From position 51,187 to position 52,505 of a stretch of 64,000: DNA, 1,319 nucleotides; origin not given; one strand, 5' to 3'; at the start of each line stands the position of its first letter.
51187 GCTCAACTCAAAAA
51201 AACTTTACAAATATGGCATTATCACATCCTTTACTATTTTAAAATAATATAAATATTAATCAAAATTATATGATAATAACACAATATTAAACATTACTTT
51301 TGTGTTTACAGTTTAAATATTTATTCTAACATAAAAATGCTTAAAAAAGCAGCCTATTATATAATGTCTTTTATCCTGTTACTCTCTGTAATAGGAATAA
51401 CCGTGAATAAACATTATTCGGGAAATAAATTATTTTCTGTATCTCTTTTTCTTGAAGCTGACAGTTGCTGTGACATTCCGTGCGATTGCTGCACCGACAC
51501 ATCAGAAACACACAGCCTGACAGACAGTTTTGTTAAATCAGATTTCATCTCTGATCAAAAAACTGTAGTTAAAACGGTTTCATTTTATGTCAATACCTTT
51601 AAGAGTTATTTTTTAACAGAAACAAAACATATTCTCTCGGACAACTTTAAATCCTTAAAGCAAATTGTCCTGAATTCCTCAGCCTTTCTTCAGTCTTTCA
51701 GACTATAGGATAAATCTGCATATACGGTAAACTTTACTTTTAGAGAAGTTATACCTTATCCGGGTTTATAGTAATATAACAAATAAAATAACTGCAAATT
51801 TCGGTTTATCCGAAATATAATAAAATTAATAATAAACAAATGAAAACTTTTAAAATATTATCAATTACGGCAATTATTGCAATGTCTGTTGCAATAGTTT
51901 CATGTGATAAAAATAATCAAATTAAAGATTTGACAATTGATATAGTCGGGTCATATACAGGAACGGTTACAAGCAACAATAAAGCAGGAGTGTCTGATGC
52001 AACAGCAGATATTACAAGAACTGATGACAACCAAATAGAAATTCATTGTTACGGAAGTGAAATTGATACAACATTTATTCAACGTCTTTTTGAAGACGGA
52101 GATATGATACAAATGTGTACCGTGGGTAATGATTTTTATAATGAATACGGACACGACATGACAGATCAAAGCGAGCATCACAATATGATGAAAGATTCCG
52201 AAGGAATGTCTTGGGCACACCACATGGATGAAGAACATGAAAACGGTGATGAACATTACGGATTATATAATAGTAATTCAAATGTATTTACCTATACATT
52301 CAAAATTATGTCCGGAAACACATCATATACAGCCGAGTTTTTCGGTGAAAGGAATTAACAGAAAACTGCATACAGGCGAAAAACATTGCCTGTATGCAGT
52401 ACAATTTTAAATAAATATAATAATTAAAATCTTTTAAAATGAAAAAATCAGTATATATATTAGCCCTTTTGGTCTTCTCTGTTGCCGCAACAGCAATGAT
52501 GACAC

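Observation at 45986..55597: Three paralogous small Cys-rich membrane proteins each head a transcription unit of the metal island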

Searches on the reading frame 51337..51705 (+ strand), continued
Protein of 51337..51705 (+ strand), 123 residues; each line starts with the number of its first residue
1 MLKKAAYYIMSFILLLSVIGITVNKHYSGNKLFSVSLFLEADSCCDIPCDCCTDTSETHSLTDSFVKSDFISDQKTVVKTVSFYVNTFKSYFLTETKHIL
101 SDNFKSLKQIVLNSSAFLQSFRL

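Call 47: find_encoding_contigs(protein=P0214, flank=8000, max_places=1)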
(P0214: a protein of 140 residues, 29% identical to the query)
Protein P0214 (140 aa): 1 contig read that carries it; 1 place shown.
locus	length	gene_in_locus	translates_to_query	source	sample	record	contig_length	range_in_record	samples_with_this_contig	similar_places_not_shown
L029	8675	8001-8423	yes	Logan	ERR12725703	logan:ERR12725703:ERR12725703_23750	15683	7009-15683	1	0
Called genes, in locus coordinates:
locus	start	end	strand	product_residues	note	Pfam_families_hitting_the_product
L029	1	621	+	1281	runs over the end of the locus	PF13860:FlgD_ig (faint), PF01364:Peptidase_C25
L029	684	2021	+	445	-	PF03150:CCP_MauG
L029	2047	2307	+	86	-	PF19335:HMBD (weak)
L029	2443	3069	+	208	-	PF00027:cNMP_binding, PF13545:HTH_Crp_2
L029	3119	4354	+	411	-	PF13088:BNR_2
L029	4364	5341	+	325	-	PF04307:YdjM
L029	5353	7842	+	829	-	PF00403:HMA, PF19335:HMBD, PF00122:E1-E2_ATPase, PF00702:Hydrolase, PF08282:Hydrolase_3 (faint)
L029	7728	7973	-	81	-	-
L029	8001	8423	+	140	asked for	PF26622:DUF8199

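Call 48: find_encoding_contigs(protein=P0153, flank=8000, max_places=1)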
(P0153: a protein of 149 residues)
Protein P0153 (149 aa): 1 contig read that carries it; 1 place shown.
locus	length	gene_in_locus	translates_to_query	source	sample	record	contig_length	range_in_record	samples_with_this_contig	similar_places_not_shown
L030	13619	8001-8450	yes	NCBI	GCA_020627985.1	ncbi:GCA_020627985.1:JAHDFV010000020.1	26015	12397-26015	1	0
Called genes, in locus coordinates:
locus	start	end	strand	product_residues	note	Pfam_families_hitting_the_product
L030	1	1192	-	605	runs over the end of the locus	PF16656:Pur_ac_phosph_N, PF00149:Metallophos (weak), PF18962:Por_Secre_tail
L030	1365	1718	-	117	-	-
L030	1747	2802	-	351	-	-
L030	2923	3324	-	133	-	PF08570:DUF1761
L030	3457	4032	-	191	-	PF00578:AhpC-TSA, PF08534:Redoxin, PF00085:Thioredoxin (weak), PF13098:Thioredoxin_2, PF13905:Thioredoxin_8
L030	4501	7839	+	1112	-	PF07517:SecA_DEAD, PF01043:SecA_PP_bind, PF21090:P-loop_SecA, PF07516:SecA_SW, PF02810:SEC-C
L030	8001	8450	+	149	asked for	PF26622:DUF8199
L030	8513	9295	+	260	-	-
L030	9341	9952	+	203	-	PF00403:HMA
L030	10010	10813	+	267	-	PF01436:NHL (faint), PF17170:DUF5128 (faint)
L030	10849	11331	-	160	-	-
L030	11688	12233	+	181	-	-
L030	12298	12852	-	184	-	-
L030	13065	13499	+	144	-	PF09917:DUF2147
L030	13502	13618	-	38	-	?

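Call 49: find_encoding_contigs(protein=P0230, flank=8000, max_places=1)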
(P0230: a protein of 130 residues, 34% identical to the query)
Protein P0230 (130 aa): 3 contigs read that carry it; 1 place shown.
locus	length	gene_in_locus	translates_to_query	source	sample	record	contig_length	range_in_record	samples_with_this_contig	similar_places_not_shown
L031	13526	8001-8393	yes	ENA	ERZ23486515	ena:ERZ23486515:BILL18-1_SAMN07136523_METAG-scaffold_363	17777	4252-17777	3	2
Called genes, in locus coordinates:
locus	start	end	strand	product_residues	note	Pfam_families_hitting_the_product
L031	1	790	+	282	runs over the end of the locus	PF04383:KilA-N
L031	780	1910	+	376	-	PF01420:Methylase_S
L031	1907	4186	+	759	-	PF02463:SMC_N (weak), PF13166:AAA_13, PF13304:AAA_21 (faint)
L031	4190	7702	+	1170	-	PF04313:HSDR_N, PF01541:GIY-YIG, PF04851:ResIII, PF18766:SWI2_SNF2, PF22679:T1R_D3-like, PF11867:T1RH-like_C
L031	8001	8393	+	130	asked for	PF26622:DUF8199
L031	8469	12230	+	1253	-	PF00873:ACR_tran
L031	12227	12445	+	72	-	-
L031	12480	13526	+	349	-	?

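Call 50: predict_structure(alignment_id=A5)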
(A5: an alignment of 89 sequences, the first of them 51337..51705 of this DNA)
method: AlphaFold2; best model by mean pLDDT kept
length: 123 residues; sequences in the alignment: 89
mean_pLDDT: 60.7   pTM: 0.40
mean pLDDT of the five models: 60.7, 60.6, 60.1, 59.6, 56.0
residues with pLDDT >= 90: 5; 70-90: 43; 50-70: 27; < 50: 48
segments of 3 or more residues with pLDDT < 50: 67-83, 93-114, 116-123
pLDDT, mean of each block of 10 residues (from residue 1): 86 86 78 75 62 73 54 42 50 43 42 45 36
secondary structure, 60 per line:
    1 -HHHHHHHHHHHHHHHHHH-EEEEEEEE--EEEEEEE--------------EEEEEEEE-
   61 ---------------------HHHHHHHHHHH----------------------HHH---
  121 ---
elements in order: H2-19 E21-28 E31-37 E52-59 H82-92
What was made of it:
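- Tried and rejected: AF2 of p2 gave pLDDT 60.7, with the C-terminal half below 50 (call 50).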

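Call 73: search_protein_families(library=pfam, alignment_id=A6, max_evalue=10)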
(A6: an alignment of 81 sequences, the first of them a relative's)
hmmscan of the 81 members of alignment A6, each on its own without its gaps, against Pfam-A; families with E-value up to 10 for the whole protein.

A. member 1, P0190 (153 aa): 0 families

B. families by the number of members that match (of 81 scanned): 33 families (the first 25 are shown)
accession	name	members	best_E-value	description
PF21307.2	Glyco_hydro_95_C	3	0.046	Glycoside hydrolase family 95, C-terminal domain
PF02487.23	CLN3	2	0.005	CLN3 protein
PF01299.22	Lamp2-like_luminal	2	0.0061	Lysosome-associated membrane glycoprotein 2-like, luminal domains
PF00184.22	Hormone_5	2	0.034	Neurohypophysial hormones, C-terminal Domain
PF18487.6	TSR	2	0.046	Thrombospondin type 1 repeat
PF03870.21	RNA_pol_Rpb8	1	0.0032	RNA polymerase Rpb8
PF21736.2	REC102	1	0.0039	REC102 protein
PF16060.10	DUF4802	1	0.0041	Domain of unknown function (DUF4802)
PF06127.16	Mpo1-like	1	0.0051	2-hydroxy-palmitic acid dioxygenase Mpo1-like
PF17483.7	TbpB_C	1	0.0055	C-lobe handle domain of Tf-binding protein B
PF10271.14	Tmp39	1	0.019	Putative transmembrane protein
PF04593.19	SelP_C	1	0.023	Selenoprotein P, C terminal region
PF17771.6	ADAMTS_CR_2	1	0.029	ADAMTS cysteine-rich domain 2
PF10468.14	Inhibitor_I68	1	0.055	Carboxypeptidase inhibitor I68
PF14143.11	YrhC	1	0.059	YrhC-like protein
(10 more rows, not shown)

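Call 74: predict_structure(alignment_id=A6)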
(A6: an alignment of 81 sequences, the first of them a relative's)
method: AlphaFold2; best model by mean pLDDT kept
length: 153 residues; sequences in the alignment: 81
mean_pLDDT: 72.1   pTM: 0.45
mean pLDDT of the five models: 72.1, 71.1, 70.7, 70.6, 70.1
residues with pLDDT >= 90: 23; 70-90: 59; 50-70: 61; < 50: 10
segments of 3 or more residues with pLDDT < 50: 66-68, 74-76
pLDDT, mean of each block of 10 residues (from residue 1): 92 94 88 86 81 60 52 52 84 57 68 84 66 67 56 49
secondary structure, 60 per line:
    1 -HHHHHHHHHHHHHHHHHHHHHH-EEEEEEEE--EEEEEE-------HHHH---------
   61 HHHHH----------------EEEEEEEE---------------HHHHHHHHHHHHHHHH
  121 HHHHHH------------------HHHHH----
elements in order: H2-23 E25-32 E35-40 H48-51 H61-65 E82-89 H105-126 H145-149
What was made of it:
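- On CutF/CruR-like metal-sensing upstream ORFs (Pfam DUF2946): AF2 models a helix at 2-19 or 2-23 (calls 50, 74).
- The N-terminal helix plus three-stranded sheet is strongly conserved and confidently modelled (block-mean pLDDT about 75-94 over that region; calls 50, 74). Conserved, confidently modelled helix plus beta-sheet core (calls 50, 74).
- Tried and rejected: AF2 of a canonical member gave pLDDT 72 (call 74).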

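Call 77: fold_search(model_id=the predicted structure, library=pdb)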
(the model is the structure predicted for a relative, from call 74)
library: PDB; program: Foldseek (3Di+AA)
matches with E <= 10: 91; with E <= 0.001: 0
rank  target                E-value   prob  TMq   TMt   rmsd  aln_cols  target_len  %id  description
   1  8jov_A                2.1e+00  0.20  0.14  0.04   2.6        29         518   17  Portal-tail complex of phage GP4 (released 2023-11-01)
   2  1y54                  2.5e+00  0.20  0.14  0.06  13.4        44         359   20  Crystal structure of the native class C beta-lactamase from Enterobacter cloacae 908R complexed with BRL42715 (released 2005-03-29)
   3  2b3z_A                2.7e+00  0.10  0.14  0.06   7.6        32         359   16  Crystal structure of a bifunctional deaminase and reductase involved in riboflavin biosynthesis (released 2005-11-29)
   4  7jrm                  3.9e+00  0.08  0.13  0.05   4.8        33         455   15  The structure of CBM51-2 and INT domains from Clostridium perfringens ZmpB (released 2021-02-03)
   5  7jrl                  3.9e+00  0.07  0.12  0.05   4.8        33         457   15  The structure of CBM51-2 in complex with GlcNAc and INT domains from Clostridium perfringens ZmpB (released 2021-02-03)
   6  6s9f_B                4.2e+00  0.08  0.14  0.08   7.9        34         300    9  Drosophila OTK, extracellular domains 3-5 (released 2020-03-25)
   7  4gok_C                4.4e+00  0.03  0.10  0.10   7.9        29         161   21  The Crystal structure of Arl2GppNHp in complex with UNC119a (released 2012-09-19)
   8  5xpv_A                4.7e+00  0.12  0.12  0.18   2.3        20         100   20  Structure of the V domain of amphioxus IgVJ-C2 (released 2018-04-18)
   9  1zc2_A                4.7e+00  0.08  0.13  0.06  14.8        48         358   21  Crystal Structure of plasmid-encoded class C beta-lactamase CMY-2 complexed with citrate molecule (released 2006-04-25)
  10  4gb7                  4.7e+00  0.08  0.11  0.05   6.4        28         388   14  Putative 6-aminohexanoate-dimer hydrolase from Bacillus anthracis (released 2012-08-08)
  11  1bls_A                5.0e+00  0.13  0.14  0.06  13.4        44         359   20  CRYSTALLOGRAPHIC STRUCTURE OF A PHOSPHONATE DERIVATIVE OF THE ENTEROBACTER CLOACAE P99 CEPHALOSPORINASE: MECHANISTIC I (released 1995-05-08)
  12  5kho_A                5.3e+00  0.07  0.17  0.23  10.3        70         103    7  Rasip1 RA domain in complex with Rap1B (released 2016-10-19)
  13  5xpw                  5.7e+00  0.12  0.12  0.11   2.4        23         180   17  Structure of amphioxus IgVJ-C2 molecule (released 2018-04-18)
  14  6xrl                  5.7e+00  0.07  0.11  0.02   8.9        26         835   15  Crystal structure of human PI3K-gamma in complex with inhibitor IPI-549 (released 2020-09-16)
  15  2p8e_B                5.7e+00  0.06  0.11  0.06   8.2        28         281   25  Crystal structure of the serine/threonine phosphatase domain of human PPM1B (released 2007-04-03)
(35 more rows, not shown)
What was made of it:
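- On CusF metallochaperone (Pfam PF11604): Foldseek against the PDB gives a best E of 2.1 (call 77).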

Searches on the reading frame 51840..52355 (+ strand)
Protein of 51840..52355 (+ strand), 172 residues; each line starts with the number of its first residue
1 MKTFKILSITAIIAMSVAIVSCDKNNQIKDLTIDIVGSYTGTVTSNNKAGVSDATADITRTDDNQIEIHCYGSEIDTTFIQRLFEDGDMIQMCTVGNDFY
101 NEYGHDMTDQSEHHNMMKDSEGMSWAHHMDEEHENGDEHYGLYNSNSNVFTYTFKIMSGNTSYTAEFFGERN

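Call 8: search_protein_families(library=pfam, proteins=[window:51840-52355:+], max_evalue=0.001)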
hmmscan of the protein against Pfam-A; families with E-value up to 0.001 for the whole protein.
window:51840-52355:+ (172 aa): 0 families

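Call 51: search_protein_families(library=ncbifam, proteins=[window:51840-52355:+], max_evalue=0.001)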
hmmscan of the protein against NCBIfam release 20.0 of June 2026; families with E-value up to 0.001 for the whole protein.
window:51840-52355:+ (172 aa): 0 families

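Call 60: search_protein_families(library=pfam, proteins=[window:51840-52355:+], max_evalue=10)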
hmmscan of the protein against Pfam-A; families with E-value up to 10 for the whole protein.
window:51840-52355:+ (172 aa): 2 families
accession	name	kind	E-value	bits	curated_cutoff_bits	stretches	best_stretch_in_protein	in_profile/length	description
PF09716.15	ETRAMP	-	0.032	14.6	29.1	1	1-63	1-49/81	Malarial early transcribed membrane protein (ETRAMP)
PF19537.4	DUF6061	-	0.1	12.8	23.7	1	74-118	10-52/81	Family of unknown function (DUF6061)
